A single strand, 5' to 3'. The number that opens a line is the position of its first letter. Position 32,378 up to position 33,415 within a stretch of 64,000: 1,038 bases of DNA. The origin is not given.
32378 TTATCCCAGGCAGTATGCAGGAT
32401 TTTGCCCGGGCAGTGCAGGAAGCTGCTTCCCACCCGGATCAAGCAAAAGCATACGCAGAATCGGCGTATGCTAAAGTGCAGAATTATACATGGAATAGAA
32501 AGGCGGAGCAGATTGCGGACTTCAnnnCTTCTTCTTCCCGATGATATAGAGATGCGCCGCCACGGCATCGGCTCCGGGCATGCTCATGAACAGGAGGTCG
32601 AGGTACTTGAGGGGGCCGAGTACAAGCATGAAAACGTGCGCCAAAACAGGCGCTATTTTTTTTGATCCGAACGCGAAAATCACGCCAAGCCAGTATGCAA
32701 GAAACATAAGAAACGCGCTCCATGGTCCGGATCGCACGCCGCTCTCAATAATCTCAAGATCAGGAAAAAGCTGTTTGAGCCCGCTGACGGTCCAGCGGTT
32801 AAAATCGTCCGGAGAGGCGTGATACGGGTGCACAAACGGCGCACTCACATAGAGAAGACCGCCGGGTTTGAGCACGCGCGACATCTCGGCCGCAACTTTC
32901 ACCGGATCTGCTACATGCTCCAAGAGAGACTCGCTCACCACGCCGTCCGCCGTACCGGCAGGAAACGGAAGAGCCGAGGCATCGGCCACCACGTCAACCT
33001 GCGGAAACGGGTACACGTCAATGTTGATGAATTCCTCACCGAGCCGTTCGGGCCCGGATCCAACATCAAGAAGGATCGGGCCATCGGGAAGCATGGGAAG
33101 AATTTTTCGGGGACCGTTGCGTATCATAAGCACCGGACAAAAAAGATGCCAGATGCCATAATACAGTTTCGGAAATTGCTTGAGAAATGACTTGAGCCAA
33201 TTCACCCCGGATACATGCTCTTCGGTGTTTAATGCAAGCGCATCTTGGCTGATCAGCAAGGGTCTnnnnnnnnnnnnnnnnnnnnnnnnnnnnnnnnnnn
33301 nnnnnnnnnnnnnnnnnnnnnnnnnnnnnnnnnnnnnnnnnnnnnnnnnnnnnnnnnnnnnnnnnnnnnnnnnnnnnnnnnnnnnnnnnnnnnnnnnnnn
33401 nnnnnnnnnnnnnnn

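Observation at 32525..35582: GT2-zinc-ribbon-methyltransferase fusion coupled to a GT-C (PMT/ArnT-like) enzyme: candidate lipid-linked-sugar protein O-glycosylation pair next to the surface protein genes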

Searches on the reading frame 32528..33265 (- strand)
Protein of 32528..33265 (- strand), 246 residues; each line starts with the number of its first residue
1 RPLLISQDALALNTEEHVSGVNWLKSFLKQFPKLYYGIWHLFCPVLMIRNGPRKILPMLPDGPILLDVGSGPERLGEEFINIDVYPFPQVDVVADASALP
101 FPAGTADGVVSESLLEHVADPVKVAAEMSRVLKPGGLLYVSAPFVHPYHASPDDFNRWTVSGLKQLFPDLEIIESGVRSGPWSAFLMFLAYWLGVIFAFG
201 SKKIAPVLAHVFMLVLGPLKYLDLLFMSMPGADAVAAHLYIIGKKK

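Call 49: find_related_loci(query=A3, collection=metagenome_contigs, flank=10000)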
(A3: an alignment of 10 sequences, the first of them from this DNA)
Query A3 (234 aa) in metagenome_contigs; peptide patterns used: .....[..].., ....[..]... (x = any residue, [..] = any of these).
238 stretches matched a pattern; 79 encode a relative of the query (tblastn E <= 1e-3); 78 distinct loci.
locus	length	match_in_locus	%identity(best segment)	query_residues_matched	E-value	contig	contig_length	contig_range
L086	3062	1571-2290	90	1-234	6e-150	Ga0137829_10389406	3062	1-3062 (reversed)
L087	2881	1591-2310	90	1-234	2e-150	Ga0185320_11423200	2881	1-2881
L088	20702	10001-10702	74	1-234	1e-122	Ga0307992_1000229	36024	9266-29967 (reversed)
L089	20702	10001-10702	74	1-234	1e-122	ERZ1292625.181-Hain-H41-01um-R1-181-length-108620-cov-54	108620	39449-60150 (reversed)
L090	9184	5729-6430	76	1-234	3e-122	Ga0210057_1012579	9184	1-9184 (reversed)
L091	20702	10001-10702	74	1-234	3e-121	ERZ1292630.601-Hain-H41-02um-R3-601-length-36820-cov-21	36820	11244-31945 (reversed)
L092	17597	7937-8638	73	1-234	6e-121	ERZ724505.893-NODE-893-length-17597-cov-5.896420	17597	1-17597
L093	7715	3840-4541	76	1-234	1e-120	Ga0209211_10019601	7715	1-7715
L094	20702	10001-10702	72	1-234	6e-120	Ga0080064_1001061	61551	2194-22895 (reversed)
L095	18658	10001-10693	74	4-234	1e-119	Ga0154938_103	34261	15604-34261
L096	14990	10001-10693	74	4-234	1e-119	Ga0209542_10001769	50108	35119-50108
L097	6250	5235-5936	76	1-234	8e-120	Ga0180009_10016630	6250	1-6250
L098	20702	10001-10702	73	1-234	6e-119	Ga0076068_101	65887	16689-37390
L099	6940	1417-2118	71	1-234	1e-118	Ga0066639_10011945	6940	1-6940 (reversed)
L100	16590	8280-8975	74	3-234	1e-118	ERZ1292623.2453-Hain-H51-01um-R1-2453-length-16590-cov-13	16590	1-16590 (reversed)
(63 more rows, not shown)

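Call 53: search_protein_representatives(protein=window:32528-33265:-)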
Query: 246 residues. Proteins with E-value up to 0.001 (for the whole library): 18599; up to 1e-10: 4244; up to 1e-30: 294. The best 150 are listed.
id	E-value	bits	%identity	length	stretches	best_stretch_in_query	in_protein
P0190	1.4e-125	434.2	78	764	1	2-246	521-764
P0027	5.3e-122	422.5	74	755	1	1-246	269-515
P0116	1.8e-103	361.7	66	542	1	1-246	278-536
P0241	2.7e-92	325.1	57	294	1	1-246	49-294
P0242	8.6e-75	267.8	67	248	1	62-246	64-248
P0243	7.0e-60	218.9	45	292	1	11-245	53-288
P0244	9.4e-60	218.5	39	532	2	8-246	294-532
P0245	5.4e-58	212.7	44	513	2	22-243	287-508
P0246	2.0e-55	204.3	44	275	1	17-246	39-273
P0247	3.7e-55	203.4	40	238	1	24-246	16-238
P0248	9.0e-55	202.2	41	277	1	2-246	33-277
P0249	6.2e-54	199.4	44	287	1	12-236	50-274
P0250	8.3e-53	195.7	38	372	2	21-245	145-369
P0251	2.9e-52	194.0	40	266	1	2-246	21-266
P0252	9.0e-52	192.3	57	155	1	99-246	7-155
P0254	5.6e-50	186.5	37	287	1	2-245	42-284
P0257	3.3e-48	180.7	41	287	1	24-246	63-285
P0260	1.4e-47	178.6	38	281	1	20-246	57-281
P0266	6.6e-47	176.4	38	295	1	11-246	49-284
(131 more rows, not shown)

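Call 54: list_cluster_members(proteins=[P0241, P0243, P0246, P0248, P0254, P0257, P0260, P0266, P0244, P0250])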
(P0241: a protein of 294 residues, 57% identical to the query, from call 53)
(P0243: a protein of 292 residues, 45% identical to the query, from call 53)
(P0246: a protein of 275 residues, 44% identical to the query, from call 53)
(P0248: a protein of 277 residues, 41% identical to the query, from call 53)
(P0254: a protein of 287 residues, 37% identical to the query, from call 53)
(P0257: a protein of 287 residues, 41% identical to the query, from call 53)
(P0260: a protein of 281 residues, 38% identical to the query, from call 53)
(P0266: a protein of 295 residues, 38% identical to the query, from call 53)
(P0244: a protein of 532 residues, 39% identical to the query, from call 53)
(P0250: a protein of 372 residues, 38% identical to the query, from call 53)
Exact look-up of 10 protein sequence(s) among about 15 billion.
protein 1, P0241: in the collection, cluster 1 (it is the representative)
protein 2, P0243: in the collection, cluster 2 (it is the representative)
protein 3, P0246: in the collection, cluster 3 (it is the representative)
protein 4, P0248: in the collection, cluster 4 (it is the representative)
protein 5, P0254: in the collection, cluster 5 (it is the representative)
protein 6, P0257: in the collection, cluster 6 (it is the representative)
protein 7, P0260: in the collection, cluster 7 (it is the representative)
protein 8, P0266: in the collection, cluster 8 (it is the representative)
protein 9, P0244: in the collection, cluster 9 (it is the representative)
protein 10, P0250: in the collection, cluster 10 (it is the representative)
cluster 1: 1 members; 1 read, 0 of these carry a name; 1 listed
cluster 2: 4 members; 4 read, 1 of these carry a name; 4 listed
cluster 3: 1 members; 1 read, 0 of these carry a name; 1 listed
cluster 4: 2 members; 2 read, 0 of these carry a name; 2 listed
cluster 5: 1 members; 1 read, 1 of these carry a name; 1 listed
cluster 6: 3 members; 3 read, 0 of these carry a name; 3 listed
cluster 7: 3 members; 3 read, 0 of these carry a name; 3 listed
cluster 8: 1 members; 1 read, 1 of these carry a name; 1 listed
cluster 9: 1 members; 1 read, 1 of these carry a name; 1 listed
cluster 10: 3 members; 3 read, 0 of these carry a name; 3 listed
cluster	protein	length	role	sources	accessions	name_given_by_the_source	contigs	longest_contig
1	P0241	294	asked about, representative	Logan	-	-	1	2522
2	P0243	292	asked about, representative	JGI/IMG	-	SAM-dependent methyltransferase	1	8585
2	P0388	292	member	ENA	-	-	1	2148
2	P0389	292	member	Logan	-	-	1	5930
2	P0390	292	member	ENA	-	-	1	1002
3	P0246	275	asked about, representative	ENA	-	-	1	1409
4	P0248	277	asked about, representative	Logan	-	-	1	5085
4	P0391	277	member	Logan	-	-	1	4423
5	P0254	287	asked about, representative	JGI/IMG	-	SAM-dependent methyltransferase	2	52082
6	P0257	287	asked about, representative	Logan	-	-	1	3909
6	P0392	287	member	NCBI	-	-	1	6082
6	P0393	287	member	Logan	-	-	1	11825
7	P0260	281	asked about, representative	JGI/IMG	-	-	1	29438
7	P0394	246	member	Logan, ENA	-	-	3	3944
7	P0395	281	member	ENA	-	-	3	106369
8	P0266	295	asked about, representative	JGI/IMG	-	SAM-dependent methyltransferase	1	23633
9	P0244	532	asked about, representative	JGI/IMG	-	SAM-dependent methyltransferase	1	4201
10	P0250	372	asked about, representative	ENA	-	-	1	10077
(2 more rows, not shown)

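Call 55: find_encoding_contigs(protein=P0254, flank=8000, max_places=1)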
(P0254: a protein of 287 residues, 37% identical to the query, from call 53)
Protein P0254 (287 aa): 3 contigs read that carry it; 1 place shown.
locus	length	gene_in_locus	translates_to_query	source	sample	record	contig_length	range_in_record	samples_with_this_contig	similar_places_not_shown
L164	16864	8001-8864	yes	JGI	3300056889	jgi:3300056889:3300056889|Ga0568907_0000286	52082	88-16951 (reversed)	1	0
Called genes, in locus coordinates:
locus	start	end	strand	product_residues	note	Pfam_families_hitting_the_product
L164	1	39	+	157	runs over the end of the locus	PF25084:LbH_EIF2B (weak), PF00132:Hexapep (weak), PF25087:GMPPB_C (faint), PF00132:Hexapep, PF14602:Hexapep_2 (weak)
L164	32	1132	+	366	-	PF00155:Aminotran_1_2 (weak), PF01041:DegT_DnrJ_EryC1, PF01053:Cys_Met_Meta_PP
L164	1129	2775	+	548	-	PF00884:Sulfatase, PF01663:Phosphodiest (weak), PF16347:SGSH_C, PF13946:DUF4214 (weak)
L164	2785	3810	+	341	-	PF00106:adh_short (weak), PF01073:3Beta_HSD, PF01370:Epimerase, PF02719:Polysacc_synt_2, PF04321:RmlD_sub_bind, PF07993:NAD_binding_4, PF16363:GDP_Man_Dehyd, PF13460:NAD_binding_10, +1 more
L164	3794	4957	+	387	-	PF01212:Beta_elim_lyase (weak), PF00155:Aminotran_1_2 (weak), PF01041:DegT_DnrJ_EryC1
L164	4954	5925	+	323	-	PF00535:Glycos_transf_2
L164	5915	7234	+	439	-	-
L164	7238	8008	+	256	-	PF13489:Methyltransf_23, PF03141:Methyltransf_29 (weak), PF07021:MetW (weak), PF08241:Methyltransf_11, PF08242:Methyltransf_12, PF13649:Methyltransf_25, PF13847:Methyltransf_31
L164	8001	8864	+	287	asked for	PF05148:Methyltransf_8, PF13489:Methyltransf_23 (weak), PF08241:Methyltransf_11, PF13649:Methyltransf_25 (weak), PF13847:Methyltransf_31 (weak)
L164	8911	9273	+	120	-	PF00892:EamA (weak)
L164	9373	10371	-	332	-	PF01073:3Beta_HSD, PF01370:Epimerase, PF02719:Polysacc_synt_2, PF16363:GDP_Man_Dehyd, PF07993:NAD_binding_4 (weak)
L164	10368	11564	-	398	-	PF13439:Glyco_transf_4, PF13579:Glyco_trans_4_4, PF00534:Glycos_transf_1, PF13692:Glyco_trans_1_4, PF13524:Glyco_trans_1_2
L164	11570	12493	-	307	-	PF01073:3Beta_HSD, PF01370:Epimerase, PF04321:RmlD_sub_bind, PF16363:GDP_Man_Dehyd, PF02719:Polysacc_synt_2 (weak), PF07993:NAD_binding_4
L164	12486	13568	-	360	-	PF02350:Epimerase_2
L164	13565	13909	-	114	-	-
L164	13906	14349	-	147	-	PF07760:DUF1616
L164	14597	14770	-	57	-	-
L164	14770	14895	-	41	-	PF06397:Desulfoferrod_N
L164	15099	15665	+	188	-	PF02660:G3P_acyltransf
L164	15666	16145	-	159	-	PF03073:TspO_MBR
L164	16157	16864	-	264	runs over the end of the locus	?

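Call 62: search_protein_families(library=pfam, proteins=[P0254, P0243], max_evalue=0.01)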
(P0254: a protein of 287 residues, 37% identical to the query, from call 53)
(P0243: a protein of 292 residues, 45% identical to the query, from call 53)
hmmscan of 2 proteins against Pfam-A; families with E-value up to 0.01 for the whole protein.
P0254 (287 aa): 8 families
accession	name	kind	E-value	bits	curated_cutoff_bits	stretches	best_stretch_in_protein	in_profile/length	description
PF08241.18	Methyltransf_11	-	1.5e-13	51.6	21.2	1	131-179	47-95/95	Methyltransferase domain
PF05148.21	Methyltransf_8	-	1.5e-12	48.3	27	1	99-180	71-157/219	Hypothetical methyltransferase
PF13847.12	Methyltransf_31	-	5.2e-09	36.4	27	1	132-180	60-110/145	Methyltransferase domain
PF13649.12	Methyltransf_25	-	6.9e-08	33.5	27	1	131-175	51-97/97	Methyltransferase domain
PF13489.12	Methyltransf_23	-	1.9e-07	31.4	27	1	100-203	22-138/164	Methyltransferase domain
PF03966.22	Trm112p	-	3.1e-05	24.3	22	1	4-39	2-39/40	Trm112p-like protein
PF08242.18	Methyltransf_12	-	0.00012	23.2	30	1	135-176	58-97/98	Methyltransferase domain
PF20922.3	Anamorsin_N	-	0.004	17.3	27.1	1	130-182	37-90/163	Anamorsin, N-terminal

P0243 (292 aa): 7 families
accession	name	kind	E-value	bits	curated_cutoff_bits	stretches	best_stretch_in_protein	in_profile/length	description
PF08241.18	Methyltransf_11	-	1.5e-14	54.8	21.2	1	135-182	47-94/95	Methyltransferase domain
PF13649.12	Methyltransf_25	-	4.3e-08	34.2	27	1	135-179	51-97/97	Methyltransferase domain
PF01209.24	Ubie_methyltran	-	9.9e-08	32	20.1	1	135-183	103-151/233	ubiE/COQ5 methyltransferase family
PF13489.12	Methyltransf_23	-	7.7e-07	29.4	27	1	101-201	30-134/164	Methyltransferase domain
PF13847.12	Methyltransf_31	-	1.2e-05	25.4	27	1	137-186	61-112/145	Methyltransferase domain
PF08242.18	Methyltransf_12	-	1.4e-05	26.2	30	1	144-180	64-97/98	Methyltransferase domain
PF05148.21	Methyltransf_8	-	1.9e-05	25.1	27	1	107-184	75-157/219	Hypothetical methyltransferase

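Call 72: find_encoding_contigs(protein=P0266, flank=8000, max_places=1)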
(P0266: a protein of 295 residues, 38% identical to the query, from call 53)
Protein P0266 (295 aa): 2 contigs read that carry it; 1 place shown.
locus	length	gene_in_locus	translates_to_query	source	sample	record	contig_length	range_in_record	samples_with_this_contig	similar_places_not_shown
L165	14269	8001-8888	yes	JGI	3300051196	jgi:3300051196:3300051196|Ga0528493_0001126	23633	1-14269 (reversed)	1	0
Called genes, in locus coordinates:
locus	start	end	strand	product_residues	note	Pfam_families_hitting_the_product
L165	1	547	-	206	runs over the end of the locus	PF00483:NTP_transferase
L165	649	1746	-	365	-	PF01266:DAO, PF07992:Pyr_redox_2 (faint), PF13450:NAD_binding_8 (weak)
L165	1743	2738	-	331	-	PF00288:GHMP_kinases_N, PF08544:GHMP_kinases_C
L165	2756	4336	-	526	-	PF02310:B12-binding, PF04055:Radical_SAM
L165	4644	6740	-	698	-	-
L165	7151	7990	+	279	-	PF13641:Glyco_tranf_2_3, PF00535:Glycos_transf_2, PF10111:Glyco_tranf_2_2 (faint)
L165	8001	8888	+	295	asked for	PF13489:Methyltransf_23, PF08241:Methyltransf_11, PF08242:Methyltransf_12 (weak), PF13649:Methyltransf_25, PF13847:Methyltransf_31 (weak)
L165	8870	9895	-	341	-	PF13439:Glyco_transf_4, PF13579:Glyco_trans_4_4, PF00534:Glycos_transf_1 (faint), PF13692:Glyco_trans_1_4 (weak)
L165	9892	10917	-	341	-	PF03966:Trm112p, PF13489:Methyltransf_23, PF13649:Methyltransf_25, PF13847:Methyltransf_31, PF08241:Methyltransf_11, PF08242:Methyltransf_12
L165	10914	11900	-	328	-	PF03706:LPG_synthase_TM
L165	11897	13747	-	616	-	-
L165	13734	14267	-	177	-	?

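Call 73: find_encoding_contigs(protein=P0395, flank=8000, max_places=1)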
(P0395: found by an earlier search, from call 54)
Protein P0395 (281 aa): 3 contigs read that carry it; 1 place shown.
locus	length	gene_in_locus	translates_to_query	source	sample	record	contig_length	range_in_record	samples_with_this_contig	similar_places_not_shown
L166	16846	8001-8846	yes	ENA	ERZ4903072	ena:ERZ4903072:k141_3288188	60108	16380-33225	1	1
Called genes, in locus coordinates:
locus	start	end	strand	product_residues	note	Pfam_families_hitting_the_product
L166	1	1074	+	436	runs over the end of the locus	PF01041:DegT_DnrJ_EryC1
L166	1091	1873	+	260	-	PF00483:NTP_transferase, PF12804:NTP_transf_3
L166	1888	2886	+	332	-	PF04321:RmlD_sub_bind, PF05368:NmrA, PF01073:3Beta_HSD, PF01370:Epimerase, PF02719:Polysacc_synt_2, PF07993:NAD_binding_4, PF13460:NAD_binding_10, PF16363:GDP_Man_Dehyd, +1 more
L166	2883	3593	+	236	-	-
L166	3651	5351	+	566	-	-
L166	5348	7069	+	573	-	-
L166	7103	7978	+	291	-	PF02353:CMAS (weak), PF13489:Methyltransf_23, PF13847:Methyltransf_31 (weak), PF08241:Methyltransf_11, PF08242:Methyltransf_12, PF13649:Methyltransf_25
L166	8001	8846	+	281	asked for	PF05148:Methyltransf_8 (weak), PF13489:Methyltransf_23 (weak), PF13649:Methyltransf_25, PF08241:Methyltransf_11, PF08242:Methyltransf_12 (faint), PF13847:Methyltransf_31 (weak)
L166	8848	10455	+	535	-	PF13231:PMT_2 (weak)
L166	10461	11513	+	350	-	PF01073:3Beta_HSD (faint), PF01370:Epimerase, PF07993:NAD_binding_4 (weak), PF16363:GDP_Man_Dehyd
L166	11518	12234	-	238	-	PF00535:Glycos_transf_2, PF13641:Glyco_tranf_2_3 (weak)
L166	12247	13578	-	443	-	PF00890:FAD_binding_2 (faint), PF01266:DAO (weak), PF13450:NAD_binding_8, PF01593:Amino_oxidase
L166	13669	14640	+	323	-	PF01370:Epimerase, PF04321:RmlD_sub_bind, PF05368:NmrA (weak), PF16363:GDP_Man_Dehyd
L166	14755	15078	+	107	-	-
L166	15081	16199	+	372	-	PF00155:Aminotran_1_2, PF01041:DegT_DnrJ_EryC1, PF01276:OKR_DC_1 (faint)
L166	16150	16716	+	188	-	PF13641:Glyco_tranf_2_3 (faint), PF00535:Glycos_transf_2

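Call 83: find_homologous_proteins(query=A4, max_evalue=1e-10)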
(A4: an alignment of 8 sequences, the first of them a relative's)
Query A4 (8 sequences) (292 aa, profile of the alignment): 198 proteins with E <= 1e-10 among 8000 candidates; the best 120 are listed.
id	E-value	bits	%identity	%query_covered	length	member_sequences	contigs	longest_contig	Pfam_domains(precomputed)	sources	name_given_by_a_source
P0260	1.7e-122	426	33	97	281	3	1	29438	PF13847.13,PF13489.13,PF13649.13,PF05148.22,PF08241.19,PF08242.19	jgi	-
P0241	8.5e-117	407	42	99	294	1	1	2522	PF13847.13,PF13489.13,PF13649.13,PF08241.19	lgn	-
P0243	1.9e-115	403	100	100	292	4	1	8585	PF13847.13,PF13489.13,PF13649.13,PF05148.22,PF01209.25,PF08241.19,PF08242.19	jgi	jgi:SAM-dependent methyltransferase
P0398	9.1e-111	388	84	100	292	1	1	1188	PF13847.13,PF13489.13,PF13649.13,PF05148.22,PF01209.25,PF08241.19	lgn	-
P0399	2.8e-109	383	88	100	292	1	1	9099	PF13847.13,PF13489.13,PF13649.13,PF05148.22,PF01209.25,PF08241.19,PF08242.19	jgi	jgi:SAM-dependent methyltransferase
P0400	1.1e-103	364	35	97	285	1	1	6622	PF13847.13,PF13489.13,PF13649.13,PF05148.22,PF08241.19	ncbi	-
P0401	4.3e-101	356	33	97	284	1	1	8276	PF13847.13,PF13489.13,PF13649.13,PF05148.22,PF01209.25,PF08241.19,PF08242.19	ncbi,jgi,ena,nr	ncbi:class I SAM-dependent methyltransferase [Patescibacteria group bacterium]|nr:class I SAM-depend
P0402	2.9e-100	353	33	95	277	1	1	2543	PF13649.13,PF08241.19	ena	-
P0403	3.4e-100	353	36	97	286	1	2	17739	PF13847.13,PF13489.13,PF13649.13,PF05148.22,PF08241.19,PF08242.19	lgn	-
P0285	3.8e-100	353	39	97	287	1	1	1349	PF13847.13,PF13489.13,PF13649.13,PF05148.22,PF01209.25,PF08241.19,PF08242.19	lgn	-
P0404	8.0e-100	352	36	97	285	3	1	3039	PF13847.13,PF13489.13,PF13649.13,PF08241.19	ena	-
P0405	8.6e-100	352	40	98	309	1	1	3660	PF13847.13,PF13489.13,PF13649.13,PF05148.22,PF01209.25,PF08241.19,PF08242.19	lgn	-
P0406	9.2e-99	348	40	99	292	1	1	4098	PF13847.13,PF13489.13,PF13649.13,PF08241.19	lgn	-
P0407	1.0e-98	348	35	97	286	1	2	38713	PF13847.13,PF13489.13,PF13649.13,PF05148.22,PF08241.19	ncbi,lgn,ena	-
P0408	9.4e-98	345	33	97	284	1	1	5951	PF13847.13,PF13489.13,PF13649.13,PF05148.22,PF01209.25,PF08241.19,PF08242.19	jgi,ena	-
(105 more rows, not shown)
